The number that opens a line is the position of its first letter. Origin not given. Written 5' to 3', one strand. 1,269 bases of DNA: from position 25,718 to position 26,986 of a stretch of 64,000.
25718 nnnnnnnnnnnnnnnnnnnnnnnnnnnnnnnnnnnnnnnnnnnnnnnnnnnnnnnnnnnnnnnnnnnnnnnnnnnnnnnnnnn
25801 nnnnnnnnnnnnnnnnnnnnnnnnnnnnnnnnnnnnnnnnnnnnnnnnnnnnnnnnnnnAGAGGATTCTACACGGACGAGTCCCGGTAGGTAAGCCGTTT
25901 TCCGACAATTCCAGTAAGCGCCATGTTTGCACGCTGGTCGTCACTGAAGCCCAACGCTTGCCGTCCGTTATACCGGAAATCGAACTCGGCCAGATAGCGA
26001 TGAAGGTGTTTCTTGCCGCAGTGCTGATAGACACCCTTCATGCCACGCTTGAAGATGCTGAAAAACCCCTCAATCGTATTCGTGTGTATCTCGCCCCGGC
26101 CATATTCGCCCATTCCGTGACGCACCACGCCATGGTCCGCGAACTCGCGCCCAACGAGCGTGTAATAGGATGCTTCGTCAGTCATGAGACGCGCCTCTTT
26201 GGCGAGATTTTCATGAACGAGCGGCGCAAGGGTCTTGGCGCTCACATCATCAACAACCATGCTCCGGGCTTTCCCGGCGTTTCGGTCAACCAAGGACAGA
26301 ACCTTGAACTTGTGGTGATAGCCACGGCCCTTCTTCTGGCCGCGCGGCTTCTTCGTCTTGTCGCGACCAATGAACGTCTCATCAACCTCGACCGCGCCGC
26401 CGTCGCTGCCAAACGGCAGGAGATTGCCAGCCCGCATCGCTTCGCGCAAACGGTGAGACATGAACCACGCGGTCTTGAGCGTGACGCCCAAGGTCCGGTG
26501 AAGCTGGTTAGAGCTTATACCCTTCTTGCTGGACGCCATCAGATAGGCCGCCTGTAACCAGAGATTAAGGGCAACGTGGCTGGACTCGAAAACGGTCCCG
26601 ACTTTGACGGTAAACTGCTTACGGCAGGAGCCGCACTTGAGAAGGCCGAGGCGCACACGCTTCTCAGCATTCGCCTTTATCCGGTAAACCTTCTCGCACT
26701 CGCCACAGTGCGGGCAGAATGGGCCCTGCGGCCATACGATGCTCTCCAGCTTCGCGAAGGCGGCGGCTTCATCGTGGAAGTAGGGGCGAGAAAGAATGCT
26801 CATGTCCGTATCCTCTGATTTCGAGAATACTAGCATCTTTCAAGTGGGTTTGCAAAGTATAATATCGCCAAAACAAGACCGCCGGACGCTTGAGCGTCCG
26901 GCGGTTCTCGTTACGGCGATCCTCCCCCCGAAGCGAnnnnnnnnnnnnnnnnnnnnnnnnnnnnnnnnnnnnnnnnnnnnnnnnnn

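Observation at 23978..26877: Recently inserted IS1595-family element about three times normal size, carrying about 1.8 kb of cargo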

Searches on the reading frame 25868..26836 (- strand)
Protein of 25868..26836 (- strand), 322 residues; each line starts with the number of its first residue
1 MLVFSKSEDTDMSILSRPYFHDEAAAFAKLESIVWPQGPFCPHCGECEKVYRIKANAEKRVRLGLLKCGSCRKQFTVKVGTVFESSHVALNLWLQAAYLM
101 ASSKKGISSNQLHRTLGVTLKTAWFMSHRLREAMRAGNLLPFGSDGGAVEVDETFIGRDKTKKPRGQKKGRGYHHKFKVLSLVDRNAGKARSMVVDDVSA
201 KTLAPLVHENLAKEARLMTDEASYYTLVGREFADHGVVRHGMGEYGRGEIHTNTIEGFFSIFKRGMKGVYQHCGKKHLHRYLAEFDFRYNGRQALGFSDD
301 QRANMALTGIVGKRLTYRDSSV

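Call 4: search_protein_families(library=pfam, proteins=[window:25868-26836:-], max_evalue=0.1)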
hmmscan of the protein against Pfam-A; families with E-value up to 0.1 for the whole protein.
window:25868-26836:- (322 aa): 5 families
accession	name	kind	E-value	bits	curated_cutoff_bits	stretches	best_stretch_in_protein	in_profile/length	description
PF12762.13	DDE_Tnp_IS1595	-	3e-38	131.6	27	1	147-290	4-153/153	ISXO2-like transposase domain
PF12760.12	Zn_ribbon_IS1595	-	1.9e-11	44.2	25.4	1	22-74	2-46/46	Transposase zinc-ribbon domain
PF25491.1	CCHC_BCL-11A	-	0.013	16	27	0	65-76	1-12/28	BCL-11A-like CCHC zinc finger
PF05129.18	Zn_ribbon_Elf1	-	0.013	16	29.8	1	43-84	24-65/79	Transcription elongation factor Elf1 like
PF13717.11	Zn_ribbon_4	-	0.068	13.6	30.3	0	43-76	4-36/36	zinc-ribbon domain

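Call 5: search_protein_families(library=ncbifam, proteins=[window:25868-26836:-], max_evalue=0.1)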
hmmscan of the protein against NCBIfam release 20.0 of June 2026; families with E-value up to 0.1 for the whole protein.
window:25868-26836:- (322 aa): 5 families
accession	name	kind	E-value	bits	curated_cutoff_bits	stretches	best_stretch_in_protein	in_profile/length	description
NF033547.1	transpos_IS1595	equivalog_domain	8.9e-59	198.9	75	1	86-292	2-215/215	IS1595 family transposase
NF033558.1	transpos_IS1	equivalog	0.0091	15.9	100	1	41-162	1-113/199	IS1 family transposase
NF011482.0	PRK14892.1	equivalog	0.032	14.1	109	1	40-87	23-64/101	putative transcription elongation factor Elf1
TIGR03655.1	anti_R_Lar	subfamily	0.061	13.7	39.6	0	41-93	4-51/55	Lar family restriction alleviation protein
TIGR04165.1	methano_modCys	hypoth_equivalog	0.074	13.3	60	0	41-71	10-42/50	TIGR04165 family Cys-rich peptide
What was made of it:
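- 25868..26803 (-): IS1595-family DDE transposase, 311 aa (the ORF is open to 26836; ATG at 26803 has a GAGGA site upstream). PF12760, PF12762 and NF033547 (calls 4, 5).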

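Call 10: find_encoding_contigs(protein=window:25868-26803:-, flank=6000, max_places=10)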
Protein window:25868-26803:- (311 aa): no gene with exactly this product is on record in the collection.

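Call 26: find_related_loci(query=A1, collection=metagenome_contigs, flank=5000)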
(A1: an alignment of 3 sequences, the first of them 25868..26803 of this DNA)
Query A1 (311 aa) in metagenome_contigs; peptide patterns used: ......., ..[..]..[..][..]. (x = any residue, [..] = any of these).
600 stretches matched a pattern (row limit reached: there are more); 547 encode a relative of the query (tblastn E <= 1e-3); the best 80 are kept; 80 distinct loci.
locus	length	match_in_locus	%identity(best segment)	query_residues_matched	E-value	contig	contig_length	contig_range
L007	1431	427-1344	70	2-307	3e-164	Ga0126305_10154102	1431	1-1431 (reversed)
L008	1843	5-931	70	1-309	6e-162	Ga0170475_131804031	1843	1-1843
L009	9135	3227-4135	70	1-309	1e-148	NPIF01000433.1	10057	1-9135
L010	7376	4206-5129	70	1-310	6e-148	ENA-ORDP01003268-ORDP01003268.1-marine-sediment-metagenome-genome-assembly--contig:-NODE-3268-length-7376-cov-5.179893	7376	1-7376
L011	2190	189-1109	71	1-309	2e-158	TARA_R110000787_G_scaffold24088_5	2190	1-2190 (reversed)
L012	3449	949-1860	71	1-307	5e-151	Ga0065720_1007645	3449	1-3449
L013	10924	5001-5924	69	2-309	6e-145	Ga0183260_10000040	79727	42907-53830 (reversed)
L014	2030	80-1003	69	2-309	2e-155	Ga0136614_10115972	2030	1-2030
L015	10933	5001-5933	66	1-311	2e-144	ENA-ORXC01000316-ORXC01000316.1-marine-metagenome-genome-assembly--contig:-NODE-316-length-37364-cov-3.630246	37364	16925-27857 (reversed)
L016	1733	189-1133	65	1-307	2e-154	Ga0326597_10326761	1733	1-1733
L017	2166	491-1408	68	1-307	4e-152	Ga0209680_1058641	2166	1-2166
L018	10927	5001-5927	66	2-310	3e-142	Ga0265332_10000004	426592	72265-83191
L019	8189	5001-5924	67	1-311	2e-142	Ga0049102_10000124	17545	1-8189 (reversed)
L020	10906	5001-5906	67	2-306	5e-141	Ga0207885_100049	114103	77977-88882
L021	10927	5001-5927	65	2-310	5e-141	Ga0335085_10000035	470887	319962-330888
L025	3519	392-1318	66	1-309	2e-142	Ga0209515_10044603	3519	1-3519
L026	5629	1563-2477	65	1-307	4e-137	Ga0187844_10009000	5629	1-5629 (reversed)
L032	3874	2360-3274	65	1-307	5e-136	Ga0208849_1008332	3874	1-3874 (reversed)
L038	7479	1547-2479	63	1-311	1e-131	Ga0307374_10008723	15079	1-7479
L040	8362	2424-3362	62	1-310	4e-131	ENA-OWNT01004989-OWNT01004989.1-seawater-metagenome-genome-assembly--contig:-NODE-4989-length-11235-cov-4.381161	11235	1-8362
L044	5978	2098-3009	62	1-308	2e-130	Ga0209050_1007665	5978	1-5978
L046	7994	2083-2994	63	1-306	2e-129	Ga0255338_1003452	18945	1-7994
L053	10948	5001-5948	59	1-309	3e-127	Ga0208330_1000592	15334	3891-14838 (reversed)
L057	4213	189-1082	62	1-306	9e-129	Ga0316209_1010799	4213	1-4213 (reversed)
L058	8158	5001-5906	62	1-309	1e-126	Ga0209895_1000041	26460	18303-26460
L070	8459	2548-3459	62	1-311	2e-125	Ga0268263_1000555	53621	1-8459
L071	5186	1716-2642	63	1-309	1e-125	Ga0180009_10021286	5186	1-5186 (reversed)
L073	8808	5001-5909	61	1-306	4e-125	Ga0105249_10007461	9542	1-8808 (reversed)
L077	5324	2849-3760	60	2-310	4e-125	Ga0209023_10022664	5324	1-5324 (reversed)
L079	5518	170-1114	58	1-306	3e-124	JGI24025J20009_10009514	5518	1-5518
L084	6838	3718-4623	59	1-306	3e-123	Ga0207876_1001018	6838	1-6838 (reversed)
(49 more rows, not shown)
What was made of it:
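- Closest known: IS1595-family transporter IS. Different: The best database transposase is 71% identical (call 26), so by usual practice this would be a new IS name.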

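Call 56: search_protein_families(library=pfam, proteins=[L009:6161-6613:-, L012:2055-2801:-, L012:2798-3253:-, L013:6124-7761:+, L013:7786-8457:-, L015:6081-6914:-, L021:3892-4917:-, L025:1511-2311:-], max_evalue=0.001)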
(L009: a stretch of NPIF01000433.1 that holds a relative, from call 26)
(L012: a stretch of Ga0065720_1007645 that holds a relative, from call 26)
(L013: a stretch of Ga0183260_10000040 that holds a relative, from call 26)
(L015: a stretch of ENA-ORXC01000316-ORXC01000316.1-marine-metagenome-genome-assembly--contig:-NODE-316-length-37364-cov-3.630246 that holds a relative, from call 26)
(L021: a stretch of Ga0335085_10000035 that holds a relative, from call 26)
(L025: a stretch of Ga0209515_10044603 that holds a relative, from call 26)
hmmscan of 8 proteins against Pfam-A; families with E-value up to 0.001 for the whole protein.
L009:6161-6613:- (150 aa): 0 families

L012:2055-2801:- (248 aa): 0 families

L012:2798-3253:- (151 aa): 0 families

L013:6124-7761:+ (545 aa): 4 families
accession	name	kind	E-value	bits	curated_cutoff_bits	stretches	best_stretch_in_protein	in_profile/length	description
PF01555.25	N6_N4_Mtase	-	1.9e-41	142.9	26.7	1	24-361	1-219/221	DNA methylase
PF04471.18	Mrr_cat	-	4.8e-08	33.6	21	1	394-477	6-91/115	Restriction endonuclease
PF22722.2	NA-iREase1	-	3.8e-06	27.3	27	1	413-479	19-84/106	NACHT-associated inactive Restriction Endonuclease 1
PF03602.21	Cons_hypoth95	-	0.00038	20.6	24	0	10-43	99-133/182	Conserved hypothetical protein 95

L013:7786-8457:- (223 aa): 0 families

L015:6081-6914:- (277 aa): 1 family
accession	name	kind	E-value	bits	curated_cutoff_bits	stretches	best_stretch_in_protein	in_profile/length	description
PF12686.12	DUF3800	-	1.1e-08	36.4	21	1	22-228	2-145/149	Protein of unknown function (DUF3800)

L021:3892-4917:- (341 aa): 1 family
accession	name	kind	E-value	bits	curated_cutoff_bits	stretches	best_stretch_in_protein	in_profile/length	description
PF10546.14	P63C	-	3.3e-34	117.8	26.1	1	201-292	2-93/93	P63C domain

L025:1511-2311:- (266 aa): 1 family
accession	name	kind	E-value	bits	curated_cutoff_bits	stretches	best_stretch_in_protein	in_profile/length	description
PF12686.12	DUF3800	-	2.9e-06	28.5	21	1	24-212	2-144/149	Protein of unknown function (DUF3800)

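Call 57: search_protein_families(library=pfam, proteins=[L026:3646-4170:-, L026:4170-5027:-, L032:912-1478:-, L032:1501-1962:-, L038:3225-3767:-, L040:3370-4194:+, L040:4191-4805:+, L044:3986-5362:-, L046:3169-3876:-, L053:7400-7744:-], max_evalue=0.001)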
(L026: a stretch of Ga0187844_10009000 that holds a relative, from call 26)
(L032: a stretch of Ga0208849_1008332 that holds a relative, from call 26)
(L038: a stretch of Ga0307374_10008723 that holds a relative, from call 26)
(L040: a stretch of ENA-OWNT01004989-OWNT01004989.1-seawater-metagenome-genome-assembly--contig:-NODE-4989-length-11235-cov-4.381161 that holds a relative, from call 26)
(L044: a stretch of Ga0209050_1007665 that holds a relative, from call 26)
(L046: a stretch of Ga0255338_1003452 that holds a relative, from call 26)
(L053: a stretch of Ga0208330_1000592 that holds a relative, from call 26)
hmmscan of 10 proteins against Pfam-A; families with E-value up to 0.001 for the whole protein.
L026:3646-4170:- (174 aa): 0 families

L026:4170-5027:- (285 aa): 1 family
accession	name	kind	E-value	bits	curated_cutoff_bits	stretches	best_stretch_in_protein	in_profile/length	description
PF01555.25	N6_N4_Mtase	-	2.3e-45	155.7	26.7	1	52-278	1-219/221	DNA methylase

L032:912-1478:- (188 aa): 1 family
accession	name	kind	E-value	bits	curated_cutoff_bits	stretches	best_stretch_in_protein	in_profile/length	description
PF00574.28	CLP_protease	-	1.7e-15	57.8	20.2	1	43-176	49-180/182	Clp protease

L032:1501-1962:- (153 aa): 1 family
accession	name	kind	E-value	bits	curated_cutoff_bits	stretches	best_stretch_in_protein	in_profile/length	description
PF05066.19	HARE-HTH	-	1e-07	32.7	25.9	1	65-134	1-71/71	HB1, ASXL, restriction endonuclease HTH domain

L038:3225-3767:- (180 aa): 0 families

L040:3370-4194:+ (274 aa): 0 families

L040:4191-4805:+ (204 aa): 0 families

L044:3986-5362:- (458 aa): 0 families

L046:3169-3876:- (235 aa): 1 family
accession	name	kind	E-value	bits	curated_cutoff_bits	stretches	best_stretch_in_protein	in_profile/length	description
PF12686.12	DUF3800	-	2.1e-06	28.9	21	1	22-203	1-148/149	Protein of unknown function (DUF3800)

L053:7400-7744:- (114 aa): 0 families

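Call 59: search_protein_families(library=pfam, proteins=[L057:1223-1795:-, L058:6821-7219:+, L070:3483-4292:+, L071:2691-3251:+, L071:3251-3541:+, L073:6105-6881:-, L077:3951-4778:-, L079:1147-1641:+, L079:1638-2405:+, L084:4764-5564:-], max_evalue=0.001)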
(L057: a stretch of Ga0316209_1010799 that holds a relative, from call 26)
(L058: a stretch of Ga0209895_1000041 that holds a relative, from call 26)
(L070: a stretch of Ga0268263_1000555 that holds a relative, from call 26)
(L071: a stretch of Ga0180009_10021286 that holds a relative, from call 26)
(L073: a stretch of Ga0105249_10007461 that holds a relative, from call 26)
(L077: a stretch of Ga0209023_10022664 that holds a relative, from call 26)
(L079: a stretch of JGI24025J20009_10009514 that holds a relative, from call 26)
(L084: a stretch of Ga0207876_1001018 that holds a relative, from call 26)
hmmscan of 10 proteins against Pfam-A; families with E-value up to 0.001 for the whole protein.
L057:1223-1795:- (190 aa): 0 families

L058:6821-7219:+ (132 aa): 0 families

L070:3483-4292:+ (269 aa): 0 families

L071:2691-3251:+ (186 aa): 1 family
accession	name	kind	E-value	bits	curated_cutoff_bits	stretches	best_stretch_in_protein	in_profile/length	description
PF13274.11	SocA_Panacea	-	2.5e-09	38.5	25.7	1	36-146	1-112/113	Antitoxin SocA-like, Panacea domain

L071:3251-3541:+ (96 aa): 0 families

L073:6105-6881:- (258 aa): 1 family
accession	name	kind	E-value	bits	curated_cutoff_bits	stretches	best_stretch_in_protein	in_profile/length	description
PF12686.12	DUF3800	-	6.9e-11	43.5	21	1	20-201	2-148/149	Protein of unknown function (DUF3800)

L077:3951-4778:- (275 aa): 0 families

L079:1147-1641:+ (164 aa): 0 families

L079:1638-2405:+ (255 aa): 1 family
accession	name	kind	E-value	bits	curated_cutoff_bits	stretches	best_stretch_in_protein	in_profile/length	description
PF08861.15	DUF1828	-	8.2e-14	52.1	22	1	28-119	1-91/91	Domain of unknown function DUF1828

L084:4764-5564:- (266 aa): 1 family
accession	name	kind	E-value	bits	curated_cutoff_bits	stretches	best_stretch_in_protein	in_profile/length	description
PF12686.12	DUF3800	-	0.00031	21.9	21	1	25-226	4-149/149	Protein of unknown function (DUF3800)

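Call 62: search_dna_similar(query=window:25868-26803:-, collection=plasmids, mode=protein, max_rows=30)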
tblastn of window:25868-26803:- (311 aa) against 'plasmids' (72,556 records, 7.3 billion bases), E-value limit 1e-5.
Records with a match: 440; places in all: 640; records where one place covers at least 80% of the query: 337.
Best place of each record, by identity: 60-80% 1; <60% 439.
By first word of the organism name: Sinorhizobium 46; Pseudosulfitobacter 30; Ralstonia 28; Acinetobacter 25; Xanthomonas 18; Rhizobium 17; Aeromonas 17; Mesorhizobium 15; Chondrinema 11; Agrobacterium 9; and 103 more.
By predicted mobility (MOB-suite, as given by PLSDB): non-mobilizable 231; conjugative 126; mobilizable 83.
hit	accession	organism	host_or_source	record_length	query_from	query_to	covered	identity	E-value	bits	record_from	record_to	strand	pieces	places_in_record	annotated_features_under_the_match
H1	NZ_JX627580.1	Methylobacterium oryzae CBMB20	-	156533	1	307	99%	60.1%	4e-116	375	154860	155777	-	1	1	IS1595 family transposase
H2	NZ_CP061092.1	Roseomonas marmotae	Marmota himalayana,pure culture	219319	1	311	100%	59.2%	5e-113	366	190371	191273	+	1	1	IS1595 family transposase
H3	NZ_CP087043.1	Pseudosulfitobacter pseudonitzschiae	Mediolabrus comicus,The surface ...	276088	1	309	99%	56.8%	3e-115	372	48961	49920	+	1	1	IS1595 family transposase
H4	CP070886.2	Pseudosulfitobacter pseudonitzschiae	Skeletonema costatum,The surface ...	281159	1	309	99%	56.8%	3e-115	372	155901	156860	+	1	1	IS1595 family transposase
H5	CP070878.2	Pseudosulfitobacter pseudonitzschiae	Skeletonema costatum,The surface ...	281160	1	309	99%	56.8%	3e-115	372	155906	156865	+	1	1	IS1595 family transposase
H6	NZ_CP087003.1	Pseudosulfitobacter pseudonitzschiae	Skeletonema costatum,The surface ...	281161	1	309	99%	56.8%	3e-115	372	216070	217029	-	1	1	IS1595 family transposase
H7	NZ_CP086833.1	Pseudosulfitobacter pseudonitzschiae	Trieres chinensis,The surface seawater ...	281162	1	309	99%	56.8%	3e-115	372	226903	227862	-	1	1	IS1595 family transposase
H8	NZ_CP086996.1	Pseudosulfitobacter pseudonitzschiae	Skeletonema costatum,The surface ...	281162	1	309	99%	56.8%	3e-115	372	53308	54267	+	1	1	IS1595 family transposase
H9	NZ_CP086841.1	Pseudosulfitobacter pseudonitzschiae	Trieres chinensis,The surface seawater ...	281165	1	309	99%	56.8%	3e-115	372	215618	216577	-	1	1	IS1595 family transposase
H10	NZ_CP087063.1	Pseudosulfitobacter pseudonitzschiae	Mediolabrus comicus,The surface ...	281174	1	309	99%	56.8%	3e-115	372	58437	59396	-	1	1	IS1595 family transposase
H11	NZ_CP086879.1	Pseudosulfitobacter pseudonitzschiae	Skeletonema costatum,The surface ...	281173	1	309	99%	56.8%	3e-115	372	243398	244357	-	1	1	IS1595 family transposase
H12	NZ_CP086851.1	Pseudosulfitobacter pseudonitzschiae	Skeletonema costatum,The surface ...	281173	1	309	99%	56.8%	3e-115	372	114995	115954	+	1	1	IS1595 family transposase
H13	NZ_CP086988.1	Pseudosulfitobacter pseudonitzschiae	Skeletonema costatum,The surface ...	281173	1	309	99%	56.8%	3e-115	372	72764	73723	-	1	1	IS1595 family transposase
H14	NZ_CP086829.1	Pseudosulfitobacter pseudonitzschiae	Trieres chinensis,The surface seawater ...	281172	1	309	99%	56.8%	3e-115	372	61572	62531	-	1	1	IS1595 family transposase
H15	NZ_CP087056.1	Pseudosulfitobacter pseudonitzschiae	Mediolabrus comicus,The surface ...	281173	1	309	99%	56.8%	3e-115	372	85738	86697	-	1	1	IS1595 family transposase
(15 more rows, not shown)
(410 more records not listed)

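Call 63: get_annotated_region(hit=H1, flank=4000)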
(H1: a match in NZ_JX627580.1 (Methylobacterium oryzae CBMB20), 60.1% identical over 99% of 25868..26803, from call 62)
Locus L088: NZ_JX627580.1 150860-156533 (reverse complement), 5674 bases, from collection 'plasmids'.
description: Methylobacterium oryzae CBMB20 plasmid pMOC1, complete sequence
organism: Methylobacterium oryzae CBMB20 (NCBI taxid 693986)
taxonomy: Bacteria; Pseudomonadota; Alphaproteobacteria; Hyphomicrobiales; Methylobacteriaceae; Methylobacterium; Methylobacterium oryzae; Methylobacterium oryzae CBMB20
host: -; source: -; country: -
typing (MOB-suite, as given by PLSDB): mobilizable; replicon rep_cluster_525; relaxase MOBF
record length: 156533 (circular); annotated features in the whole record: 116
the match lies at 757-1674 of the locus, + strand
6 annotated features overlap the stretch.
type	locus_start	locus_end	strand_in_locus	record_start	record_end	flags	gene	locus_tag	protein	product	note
CDS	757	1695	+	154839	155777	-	-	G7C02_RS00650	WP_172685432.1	IS1595 family transposase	-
CDS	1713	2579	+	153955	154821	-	-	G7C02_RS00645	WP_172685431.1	hypothetical protein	-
CDS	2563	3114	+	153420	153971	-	-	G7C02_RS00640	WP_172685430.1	type II toxin-antitoxin system VapC family toxin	-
CDS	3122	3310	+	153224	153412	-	-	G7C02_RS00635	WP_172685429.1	hypothetical protein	-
CDS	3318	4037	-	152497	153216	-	-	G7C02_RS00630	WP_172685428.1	hypothetical protein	-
CDS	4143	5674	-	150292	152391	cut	-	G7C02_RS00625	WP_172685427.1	prolyl oligopeptidase family serine peptidase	GO:0006508 - proteolysis [Evidence IEA]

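Call 64: get_annotated_region(hit=H2, flank=4000)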
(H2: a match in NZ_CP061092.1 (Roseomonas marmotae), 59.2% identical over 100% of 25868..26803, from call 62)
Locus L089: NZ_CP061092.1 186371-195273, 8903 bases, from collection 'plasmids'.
description: Roseomonas marmotae strain 1318 plasmid p1318-1
organism: Roseomonas marmotae (NCBI taxid 2768161)
taxonomy: Bacteria; Pseudomonadota; Alphaproteobacteria; Rhodospirillales; Acetobacteraceae; Roseomonas; Roseomonas marmotae
host: -; source: Marmota himalayana,pure culture; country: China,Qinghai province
typing (MOB-suite, as given by PLSDB): non-mobilizable
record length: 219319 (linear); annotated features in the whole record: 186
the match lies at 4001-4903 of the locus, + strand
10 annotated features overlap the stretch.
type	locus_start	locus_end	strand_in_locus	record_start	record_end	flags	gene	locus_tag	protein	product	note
CDS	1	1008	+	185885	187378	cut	-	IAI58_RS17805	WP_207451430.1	IS66 family transposase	-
CDS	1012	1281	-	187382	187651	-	-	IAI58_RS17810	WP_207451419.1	hypothetical protein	-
CDS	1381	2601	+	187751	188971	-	-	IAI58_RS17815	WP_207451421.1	IS256 family transposase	-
CDS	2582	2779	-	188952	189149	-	-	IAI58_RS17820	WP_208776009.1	hypothetical protein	-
CDS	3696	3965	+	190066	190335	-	-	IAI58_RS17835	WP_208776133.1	hypothetical protein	-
CDS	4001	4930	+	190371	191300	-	-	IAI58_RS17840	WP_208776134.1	IS1595 family transposase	-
CDS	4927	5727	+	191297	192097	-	-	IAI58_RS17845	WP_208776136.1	hypothetical protein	-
CDS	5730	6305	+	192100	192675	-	-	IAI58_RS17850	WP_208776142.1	PIN domain-containing protein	-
CDS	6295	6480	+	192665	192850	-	-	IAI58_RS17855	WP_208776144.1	hypothetical protein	-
CDS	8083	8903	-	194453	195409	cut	-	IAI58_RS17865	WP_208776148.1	fumarylacetoacetate hydrolase family protein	-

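Call 65: get_annotated_region(hit=H3, flank=4000)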
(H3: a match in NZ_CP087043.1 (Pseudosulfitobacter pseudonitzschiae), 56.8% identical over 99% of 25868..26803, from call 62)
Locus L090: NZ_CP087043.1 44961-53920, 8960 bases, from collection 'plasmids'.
description: Pseudosulfitobacter pseudonitzschiae strain MC52-18 plasmid P1, complete sequence
organism: Pseudosulfitobacter pseudonitzschiae (NCBI taxid 1402135)
taxonomy: Bacteria; Pseudomonadota; Alphaproteobacteria; Rhodobacterales; Roseobacteraceae; Pseudosulfitobacter; Pseudosulfitobacter pseudonitzschiae
host: -; source: Mediolabrus comicus,The surface seawater at the Pearl River Estuary; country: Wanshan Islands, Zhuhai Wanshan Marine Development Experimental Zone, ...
typing (MOB-suite, as given by PLSDB): non-mobilizable; replicon rep_cluster_558
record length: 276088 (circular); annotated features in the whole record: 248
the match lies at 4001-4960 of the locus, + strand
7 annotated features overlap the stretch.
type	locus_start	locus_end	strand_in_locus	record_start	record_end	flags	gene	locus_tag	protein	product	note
CDS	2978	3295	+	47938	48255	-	-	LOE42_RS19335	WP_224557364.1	H-NS histone family protein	-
CDS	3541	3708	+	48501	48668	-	-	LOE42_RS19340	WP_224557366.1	hypothetical protein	-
CDS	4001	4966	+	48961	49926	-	-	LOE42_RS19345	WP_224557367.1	IS1595 family transposase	-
CDS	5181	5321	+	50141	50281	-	-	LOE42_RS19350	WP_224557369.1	hypothetical protein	-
CDS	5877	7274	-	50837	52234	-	-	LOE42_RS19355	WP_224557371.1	sensor histidine kinase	GO:0007165 - signal transduction [Evidence IEA]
CDS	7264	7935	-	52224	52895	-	-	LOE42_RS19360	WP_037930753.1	response regulator transcription factor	GO:0000160 - phosphorelay signal transduction system [Evidence IEA]; GO:0006355 - regulation of DNA-templated ...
CDS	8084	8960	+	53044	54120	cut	-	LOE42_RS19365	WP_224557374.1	tricarboxylate transporter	-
